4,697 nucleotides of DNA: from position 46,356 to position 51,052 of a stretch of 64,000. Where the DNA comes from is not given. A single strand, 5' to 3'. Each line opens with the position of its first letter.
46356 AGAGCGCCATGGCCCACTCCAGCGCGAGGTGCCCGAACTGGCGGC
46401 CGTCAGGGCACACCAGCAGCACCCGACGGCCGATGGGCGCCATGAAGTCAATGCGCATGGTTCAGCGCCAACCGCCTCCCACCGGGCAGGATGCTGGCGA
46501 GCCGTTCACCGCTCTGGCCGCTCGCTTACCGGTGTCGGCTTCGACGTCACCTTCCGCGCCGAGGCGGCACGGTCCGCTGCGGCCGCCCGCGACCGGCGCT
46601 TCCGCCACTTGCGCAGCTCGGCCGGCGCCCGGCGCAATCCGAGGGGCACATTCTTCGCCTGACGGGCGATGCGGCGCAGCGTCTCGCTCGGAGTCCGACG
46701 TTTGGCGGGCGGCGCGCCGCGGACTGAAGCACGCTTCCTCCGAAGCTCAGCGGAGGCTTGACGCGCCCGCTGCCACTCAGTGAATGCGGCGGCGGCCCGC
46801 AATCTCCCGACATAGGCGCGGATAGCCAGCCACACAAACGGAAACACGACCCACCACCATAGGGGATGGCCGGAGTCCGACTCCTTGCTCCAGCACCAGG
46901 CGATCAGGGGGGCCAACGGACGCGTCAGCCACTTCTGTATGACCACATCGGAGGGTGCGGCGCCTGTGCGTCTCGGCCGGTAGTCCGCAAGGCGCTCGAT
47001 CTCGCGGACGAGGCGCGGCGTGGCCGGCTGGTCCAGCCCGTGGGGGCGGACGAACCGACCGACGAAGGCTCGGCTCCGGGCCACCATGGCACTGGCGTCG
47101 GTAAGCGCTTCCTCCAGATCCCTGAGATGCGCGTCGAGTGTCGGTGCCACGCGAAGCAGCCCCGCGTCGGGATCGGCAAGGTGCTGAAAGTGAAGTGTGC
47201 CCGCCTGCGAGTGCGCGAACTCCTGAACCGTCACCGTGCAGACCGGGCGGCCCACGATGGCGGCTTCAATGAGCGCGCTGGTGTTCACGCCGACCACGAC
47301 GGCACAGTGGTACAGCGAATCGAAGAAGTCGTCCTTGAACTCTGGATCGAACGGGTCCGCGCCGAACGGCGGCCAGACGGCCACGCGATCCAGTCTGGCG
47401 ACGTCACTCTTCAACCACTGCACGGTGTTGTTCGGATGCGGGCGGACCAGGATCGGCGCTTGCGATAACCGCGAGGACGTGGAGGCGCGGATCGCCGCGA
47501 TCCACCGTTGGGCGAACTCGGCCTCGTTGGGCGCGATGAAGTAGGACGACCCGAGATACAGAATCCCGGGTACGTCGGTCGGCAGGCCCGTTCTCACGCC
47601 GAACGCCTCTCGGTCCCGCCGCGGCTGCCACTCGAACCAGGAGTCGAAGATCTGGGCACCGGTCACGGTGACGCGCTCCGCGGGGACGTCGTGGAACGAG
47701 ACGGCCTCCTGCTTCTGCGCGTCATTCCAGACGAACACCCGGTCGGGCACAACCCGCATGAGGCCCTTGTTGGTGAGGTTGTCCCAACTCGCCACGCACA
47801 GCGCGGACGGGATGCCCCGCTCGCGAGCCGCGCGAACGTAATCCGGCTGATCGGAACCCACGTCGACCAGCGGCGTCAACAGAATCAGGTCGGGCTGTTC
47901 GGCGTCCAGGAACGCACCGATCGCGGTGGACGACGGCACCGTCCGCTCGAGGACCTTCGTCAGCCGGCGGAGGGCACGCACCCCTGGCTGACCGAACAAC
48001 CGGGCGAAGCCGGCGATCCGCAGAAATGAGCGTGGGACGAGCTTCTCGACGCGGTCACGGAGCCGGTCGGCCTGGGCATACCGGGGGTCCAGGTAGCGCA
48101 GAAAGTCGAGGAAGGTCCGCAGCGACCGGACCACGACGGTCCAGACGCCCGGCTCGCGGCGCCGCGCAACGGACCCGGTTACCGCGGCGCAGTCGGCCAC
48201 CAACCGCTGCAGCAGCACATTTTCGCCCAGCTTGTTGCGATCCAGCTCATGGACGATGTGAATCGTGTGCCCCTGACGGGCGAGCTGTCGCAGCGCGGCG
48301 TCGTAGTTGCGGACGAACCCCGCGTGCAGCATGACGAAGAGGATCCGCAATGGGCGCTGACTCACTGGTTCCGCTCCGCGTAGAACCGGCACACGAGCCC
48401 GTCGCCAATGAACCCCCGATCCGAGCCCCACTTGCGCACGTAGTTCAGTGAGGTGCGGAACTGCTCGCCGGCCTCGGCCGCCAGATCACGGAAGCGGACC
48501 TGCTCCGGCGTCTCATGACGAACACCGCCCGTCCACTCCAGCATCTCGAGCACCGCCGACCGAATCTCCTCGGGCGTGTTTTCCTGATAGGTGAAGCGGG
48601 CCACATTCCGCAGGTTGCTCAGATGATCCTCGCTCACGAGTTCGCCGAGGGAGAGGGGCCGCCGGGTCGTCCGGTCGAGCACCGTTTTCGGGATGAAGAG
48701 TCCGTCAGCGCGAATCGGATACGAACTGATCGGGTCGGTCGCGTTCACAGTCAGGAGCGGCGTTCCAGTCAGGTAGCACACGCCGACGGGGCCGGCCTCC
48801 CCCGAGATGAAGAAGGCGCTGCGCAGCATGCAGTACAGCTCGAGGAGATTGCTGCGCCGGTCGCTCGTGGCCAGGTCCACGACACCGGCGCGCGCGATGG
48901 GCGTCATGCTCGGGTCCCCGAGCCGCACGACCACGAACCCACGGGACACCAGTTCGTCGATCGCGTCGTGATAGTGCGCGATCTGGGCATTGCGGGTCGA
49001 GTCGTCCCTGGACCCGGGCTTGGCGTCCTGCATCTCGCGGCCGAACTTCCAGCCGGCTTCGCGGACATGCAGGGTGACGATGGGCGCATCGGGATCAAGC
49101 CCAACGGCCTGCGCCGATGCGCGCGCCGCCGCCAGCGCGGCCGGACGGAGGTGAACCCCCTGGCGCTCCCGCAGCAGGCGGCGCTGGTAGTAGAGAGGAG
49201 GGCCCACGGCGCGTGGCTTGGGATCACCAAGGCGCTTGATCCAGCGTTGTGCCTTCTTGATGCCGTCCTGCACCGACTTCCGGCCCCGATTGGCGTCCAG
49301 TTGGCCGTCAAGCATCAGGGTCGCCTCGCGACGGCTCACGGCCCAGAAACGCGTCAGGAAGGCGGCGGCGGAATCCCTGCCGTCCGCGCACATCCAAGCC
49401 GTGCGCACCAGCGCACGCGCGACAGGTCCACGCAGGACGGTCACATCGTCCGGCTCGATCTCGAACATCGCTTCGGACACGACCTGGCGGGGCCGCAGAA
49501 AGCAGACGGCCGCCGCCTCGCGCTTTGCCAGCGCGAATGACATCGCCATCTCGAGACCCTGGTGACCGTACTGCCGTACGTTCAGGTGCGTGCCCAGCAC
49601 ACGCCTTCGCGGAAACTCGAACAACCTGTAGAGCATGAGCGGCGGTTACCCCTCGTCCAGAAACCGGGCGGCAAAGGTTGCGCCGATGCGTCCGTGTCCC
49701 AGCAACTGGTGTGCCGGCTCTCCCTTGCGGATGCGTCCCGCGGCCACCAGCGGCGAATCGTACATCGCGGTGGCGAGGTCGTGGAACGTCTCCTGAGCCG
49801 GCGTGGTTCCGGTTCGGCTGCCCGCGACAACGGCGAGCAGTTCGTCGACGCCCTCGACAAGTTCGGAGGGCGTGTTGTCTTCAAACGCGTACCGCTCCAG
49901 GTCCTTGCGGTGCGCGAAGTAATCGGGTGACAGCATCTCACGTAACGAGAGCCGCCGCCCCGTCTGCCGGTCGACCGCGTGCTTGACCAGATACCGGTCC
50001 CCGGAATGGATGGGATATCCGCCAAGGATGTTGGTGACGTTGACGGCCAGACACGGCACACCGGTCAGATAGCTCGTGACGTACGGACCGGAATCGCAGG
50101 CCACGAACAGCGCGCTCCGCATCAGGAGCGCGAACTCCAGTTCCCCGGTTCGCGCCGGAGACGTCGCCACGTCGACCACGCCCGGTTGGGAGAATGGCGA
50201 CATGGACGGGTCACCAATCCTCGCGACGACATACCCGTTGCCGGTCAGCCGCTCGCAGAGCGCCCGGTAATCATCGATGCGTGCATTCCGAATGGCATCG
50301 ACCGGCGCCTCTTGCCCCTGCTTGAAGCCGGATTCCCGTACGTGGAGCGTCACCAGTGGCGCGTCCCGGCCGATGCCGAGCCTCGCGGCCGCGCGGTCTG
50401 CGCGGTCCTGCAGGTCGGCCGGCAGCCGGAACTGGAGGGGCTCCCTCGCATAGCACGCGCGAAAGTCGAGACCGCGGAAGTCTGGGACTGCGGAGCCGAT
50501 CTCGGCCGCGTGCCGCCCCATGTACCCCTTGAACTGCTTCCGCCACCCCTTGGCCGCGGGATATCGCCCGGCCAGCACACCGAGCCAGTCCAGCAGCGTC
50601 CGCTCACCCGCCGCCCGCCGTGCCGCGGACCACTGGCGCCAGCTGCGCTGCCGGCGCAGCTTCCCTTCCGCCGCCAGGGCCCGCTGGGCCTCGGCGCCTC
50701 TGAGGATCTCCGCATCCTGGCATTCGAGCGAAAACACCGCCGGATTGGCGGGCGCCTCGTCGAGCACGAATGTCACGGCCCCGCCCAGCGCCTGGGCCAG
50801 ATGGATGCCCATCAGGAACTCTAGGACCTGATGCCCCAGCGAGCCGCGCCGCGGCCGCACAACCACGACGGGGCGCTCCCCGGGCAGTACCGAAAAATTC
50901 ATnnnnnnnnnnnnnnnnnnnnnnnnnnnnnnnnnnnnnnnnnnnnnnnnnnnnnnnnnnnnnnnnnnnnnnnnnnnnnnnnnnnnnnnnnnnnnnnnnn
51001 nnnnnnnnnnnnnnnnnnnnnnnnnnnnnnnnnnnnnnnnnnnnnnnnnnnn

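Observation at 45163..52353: FamC: five divergent paralogs (four here with A7 interleaved, a fifth at 60953..62128) of a glycosyltransferase-like family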

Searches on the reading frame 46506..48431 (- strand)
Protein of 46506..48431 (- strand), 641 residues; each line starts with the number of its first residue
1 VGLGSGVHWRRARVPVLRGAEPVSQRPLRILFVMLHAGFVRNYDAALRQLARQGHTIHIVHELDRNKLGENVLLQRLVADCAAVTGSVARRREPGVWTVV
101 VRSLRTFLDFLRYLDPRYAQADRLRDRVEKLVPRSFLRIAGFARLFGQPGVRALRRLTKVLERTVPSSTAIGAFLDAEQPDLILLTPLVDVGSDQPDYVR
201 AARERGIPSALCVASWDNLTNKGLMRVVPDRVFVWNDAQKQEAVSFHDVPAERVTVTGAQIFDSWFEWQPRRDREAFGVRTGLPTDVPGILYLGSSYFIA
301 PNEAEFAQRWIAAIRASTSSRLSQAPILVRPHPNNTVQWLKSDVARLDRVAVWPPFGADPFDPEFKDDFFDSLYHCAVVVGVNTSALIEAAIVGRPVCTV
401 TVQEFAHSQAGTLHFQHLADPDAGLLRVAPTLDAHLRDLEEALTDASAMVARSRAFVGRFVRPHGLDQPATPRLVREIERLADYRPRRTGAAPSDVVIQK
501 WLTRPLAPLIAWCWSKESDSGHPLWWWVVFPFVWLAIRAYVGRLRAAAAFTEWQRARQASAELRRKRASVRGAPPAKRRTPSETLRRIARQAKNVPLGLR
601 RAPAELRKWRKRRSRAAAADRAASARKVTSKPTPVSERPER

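Call 5: search_protein_families(library=ncbifam, proteins=[window:46506-48431:-], max_evalue=1)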
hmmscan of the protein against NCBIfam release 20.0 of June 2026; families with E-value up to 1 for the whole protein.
window:46506-48431:- (641 aa): 2 families
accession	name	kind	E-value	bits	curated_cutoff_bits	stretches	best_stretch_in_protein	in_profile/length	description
NF046086.1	BFO_1060_trans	domain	0.0016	17.6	200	1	227-308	103-182/365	BFO_1060 family glycosyltransferase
TIGR04396.2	surf_polysacc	subfamily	0.0085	15.3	125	0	320-399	219-287/427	surface carbohydrate biosynthesis protein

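Call 6: search_protein_families(library=pfam, proteins=[window:46506-48431:-], max_evalue=1)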
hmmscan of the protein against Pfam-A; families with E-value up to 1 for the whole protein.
window:46506-48431:- (641 aa): 0 families

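Call 61: find_homologous_proteins(query=window:46506-48365:-)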
Query window:46506-48365:- (619 aa): 3798 proteins with E <= 0.001 among 8000 candidates; the best 120 are listed.
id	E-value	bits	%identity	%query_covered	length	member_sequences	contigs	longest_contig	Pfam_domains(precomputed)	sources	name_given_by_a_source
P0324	0.0e+0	1392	100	100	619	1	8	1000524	-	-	-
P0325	1.2e-262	891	68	96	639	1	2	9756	-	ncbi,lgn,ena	-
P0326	2.9e-249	847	42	93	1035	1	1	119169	-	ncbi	ncbi:MAG: hypothetical protein ACKVX7_18600 [Planctomycetota bacterium]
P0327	1.8e-242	825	45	78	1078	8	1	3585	-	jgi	-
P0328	3.9e-241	820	45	78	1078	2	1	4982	-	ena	-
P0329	3.9e-241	820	70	84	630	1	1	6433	-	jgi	-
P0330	3.1e-240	817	47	78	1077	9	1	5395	-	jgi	jgi:hypothetical protein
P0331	6.3e-240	816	48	74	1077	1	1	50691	-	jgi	jgi:hypothetical protein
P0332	1.2e-239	815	47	73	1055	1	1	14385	-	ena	-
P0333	1.3e-239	815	48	74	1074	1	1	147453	-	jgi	jgi:hypothetical protein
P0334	2.2e-239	814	47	78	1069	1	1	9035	-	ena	-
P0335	4.2e-239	814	46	71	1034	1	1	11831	-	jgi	jgi:hypothetical protein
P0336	6.2e-239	813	44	75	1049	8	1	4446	-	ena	-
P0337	2.3e-238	811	47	74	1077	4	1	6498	-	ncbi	-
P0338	1.7e-236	805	48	73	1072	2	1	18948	-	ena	-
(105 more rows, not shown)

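Call 75: predict_structure(alignment_id=A3)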
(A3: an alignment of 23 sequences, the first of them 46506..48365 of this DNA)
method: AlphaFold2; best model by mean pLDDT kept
length: 619 residues; sequences in the alignment: 23
mean_pLDDT: 86.5   pTM: 0.77
mean pLDDT of the five models: 86.5, 84.7, 83.3, 83.1, 82.3
residues with pLDDT >= 90: 350; 70-90: 206; 50-70: 41; < 50: 22
segments of 3 or more residues with pLDDT < 50: 572-579, 608-610, 612-619
pLDDT, mean of each block of 10 residues (from residue 1): 85 91 97 96 82 95 92 90 93 86 89 94 94 94 91 97 80 91 96 83 89 94 92 96 95 96 96 87 95 97 96 87 93 82 92 95 89 93 80 83 90 97 95 94 97 97 89 91 90 63 62 76 76 81 80 64 68 49 75 82 59 40
secondary structure, 60 per line:
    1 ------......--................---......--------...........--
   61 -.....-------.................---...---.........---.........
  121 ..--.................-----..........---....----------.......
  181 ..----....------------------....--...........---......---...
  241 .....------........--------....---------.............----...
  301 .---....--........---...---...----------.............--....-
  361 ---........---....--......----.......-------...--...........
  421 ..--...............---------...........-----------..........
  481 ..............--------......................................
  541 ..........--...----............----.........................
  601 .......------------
elements in order: E7-12 H15-30 E34-39 H48-58 E62-66 H74-90 H100-108 H112-122 H125-141 H147-156 E160-163 H174-182 E187-190 E209-212 H215-225 E232-234 H238-245 H252-259 E268-271 H281-293 H298-301 E305-308 H311-318 E328-330 H341-353 E356-359 H364-371 E375-378 H381-386 H391-397 E405-407 H410-422 H425-439 H449-459 H471-494 H503-550 H560-571 H576-607

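Call 77: fold_search(model_id=the predicted structure, library=pdb)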
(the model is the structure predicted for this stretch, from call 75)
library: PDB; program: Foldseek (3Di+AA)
matches with E <= 10: 1364; with E <= 0.001: 221
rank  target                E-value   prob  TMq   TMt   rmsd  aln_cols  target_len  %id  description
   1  3dzc_A                3.1e-09  1.00  0.42  0.65   8.1       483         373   14  2.35 Angstrom resolution structure of WecB (VC0917), a UDP-N-acetylglucosamine 2-epimerase from Vibrio cholerae. (released 2008-08-12)
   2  1f6d_C                3.6e-09  1.00  0.41  0.64   7.0       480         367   14  THE STRUCTURE OF UDP-N-ACETYLGLUCOSAMINE 2-EPIMERASE FROM E. COLI. (released 2000-12-13)
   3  8b5q_B                5.0e-09  1.00  0.36  0.56   8.6       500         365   14  Crystal Structure of P. aeruginosa WaaG in complex with UMP (released 2023-10-04)
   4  3c4q_B                5.8e-09  1.00  0.38  0.56   8.2       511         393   14  Structure of the retaining glycosyltransferase MshA : The first step in mycothiol biosynthesis. Organism : Corynebacte (released 2008-04-01)
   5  5zlr_A                6.7e-09  1.00  0.41  0.63   7.7       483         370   13  Structure of NeuC (released 2018-05-16)
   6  5xvs_A                7.0e-09  1.00  0.41  0.65   7.3       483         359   13  Crystal structure of UDP-GlcNAc 2-epimerase NeuC complexed with UDP (released 2018-04-11)
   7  4zht_A                1.1e-08  1.00  0.36  0.53  10.0       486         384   11  Crystal structure of UDP-GlcNAc 2-epimerase (released 2016-06-01)
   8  8b5q_A                1.1e-08  1.00  0.36  0.56   8.3       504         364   15  Crystal Structure of P. aeruginosa WaaG in complex with UMP (released 2023-10-04)
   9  4neq                  1.2e-08  1.00  0.41  0.66   7.2       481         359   12  The structure of UDP-GlcNAc 2-epimerase from Methanocaldococcus jannaschii (released 2014-04-23)
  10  3c4q_A                1.3e-08  1.00  0.41  0.60   7.9       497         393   14  Structure of the retaining glycosyltransferase MshA : The first step in mycothiol biosynthesis. Organism : Corynebacte (released 2008-04-01)
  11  4zht_B                1.3e-08  1.00  0.36  0.54   9.9       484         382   11  Crystal structure of UDP-GlcNAc 2-epimerase (released 2016-06-01)
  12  7ya2_B                1.4e-08  1.00  0.41  0.63   8.3       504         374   12  Crystal structure of capsular polysaccharide synthesis enzyme CapG from Staphylococcus aureus (released 2022-11-16)
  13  4zht_C                1.5e-08  1.00  0.36  0.54   9.9       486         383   11  Crystal structure of UDP-GlcNAc 2-epimerase (released 2016-06-01)
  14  7vza_A                1.7e-08  1.00  0.42  0.66   6.8       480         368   12  The crystal structure of Non-hydrolyzing UDPGlcNAc 2-epimerase in complex with UDP (released 2022-11-16)
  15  3c48_B                1.9e-08  1.00  0.27  0.38  14.9       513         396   14  Structure of the retaining glycosyltransferase MshA: The first step in mycothiol biosynthesis. Organism: Corynebacteri (released 2008-03-25)
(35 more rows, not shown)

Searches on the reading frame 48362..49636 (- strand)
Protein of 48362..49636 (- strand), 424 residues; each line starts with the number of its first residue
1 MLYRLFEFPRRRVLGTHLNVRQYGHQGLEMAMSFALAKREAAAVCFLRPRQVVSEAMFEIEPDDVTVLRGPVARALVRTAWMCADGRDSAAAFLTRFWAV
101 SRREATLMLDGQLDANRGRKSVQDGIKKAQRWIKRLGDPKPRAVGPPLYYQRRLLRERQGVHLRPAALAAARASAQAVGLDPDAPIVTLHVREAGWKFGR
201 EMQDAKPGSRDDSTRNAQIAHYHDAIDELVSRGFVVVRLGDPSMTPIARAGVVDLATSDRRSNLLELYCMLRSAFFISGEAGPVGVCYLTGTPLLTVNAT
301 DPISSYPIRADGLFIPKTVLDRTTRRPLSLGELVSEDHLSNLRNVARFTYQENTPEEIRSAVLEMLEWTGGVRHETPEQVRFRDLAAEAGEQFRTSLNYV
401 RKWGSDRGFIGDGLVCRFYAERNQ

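Call 5: search_protein_families(library=ncbifam, proteins=[window:48362-49636:-], max_evalue=1)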
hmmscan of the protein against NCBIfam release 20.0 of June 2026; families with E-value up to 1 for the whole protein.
window:48362-49636:- (424 aa): 2 families
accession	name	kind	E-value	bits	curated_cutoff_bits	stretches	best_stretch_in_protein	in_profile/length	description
TIGR04372.1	glycosyl_04372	domain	3.8e-39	134.3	45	1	184-383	1-204/207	TIGR04372 family glycosyltransferase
TIGR03541.1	reg_near_HchA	equivalog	0.16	11.4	215.6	1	16-60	113-157/232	PA1136 family autoinducer-binding transcriptional regulator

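Call 6: search_protein_families(library=pfam, proteins=[window:48362-49636:-], max_evalue=1)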
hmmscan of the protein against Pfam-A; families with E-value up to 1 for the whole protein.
window:48362-49636:- (424 aa): 0 families

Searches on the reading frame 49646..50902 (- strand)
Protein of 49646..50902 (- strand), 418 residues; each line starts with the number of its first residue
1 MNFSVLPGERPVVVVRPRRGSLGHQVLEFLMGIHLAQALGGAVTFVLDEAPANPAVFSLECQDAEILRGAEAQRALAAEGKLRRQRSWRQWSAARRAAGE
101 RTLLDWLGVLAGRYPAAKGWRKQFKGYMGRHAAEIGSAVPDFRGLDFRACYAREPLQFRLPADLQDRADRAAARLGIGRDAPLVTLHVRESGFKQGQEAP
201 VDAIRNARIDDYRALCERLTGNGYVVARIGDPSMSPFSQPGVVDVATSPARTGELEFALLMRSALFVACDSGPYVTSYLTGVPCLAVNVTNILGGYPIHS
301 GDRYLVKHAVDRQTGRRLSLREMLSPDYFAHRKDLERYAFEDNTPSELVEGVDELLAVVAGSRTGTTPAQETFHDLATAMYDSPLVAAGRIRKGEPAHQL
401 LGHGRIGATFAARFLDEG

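Call 5: search_protein_families(library=ncbifam, proteins=[window:49646-50902:-], max_evalue=1)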
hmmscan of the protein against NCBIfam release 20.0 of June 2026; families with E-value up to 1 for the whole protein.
window:49646-50902:- (418 aa): 1 family
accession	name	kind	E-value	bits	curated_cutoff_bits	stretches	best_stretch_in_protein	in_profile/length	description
TIGR04372.1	glycosyl_04372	domain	2e-36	125.4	45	1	181-363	1-190/207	TIGR04372 family glycosyltransferase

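Call 6: search_protein_families(library=pfam, proteins=[window:49646-50902:-], max_evalue=1)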
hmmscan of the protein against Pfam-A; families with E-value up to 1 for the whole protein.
window:49646-50902:- (418 aa): 0 families
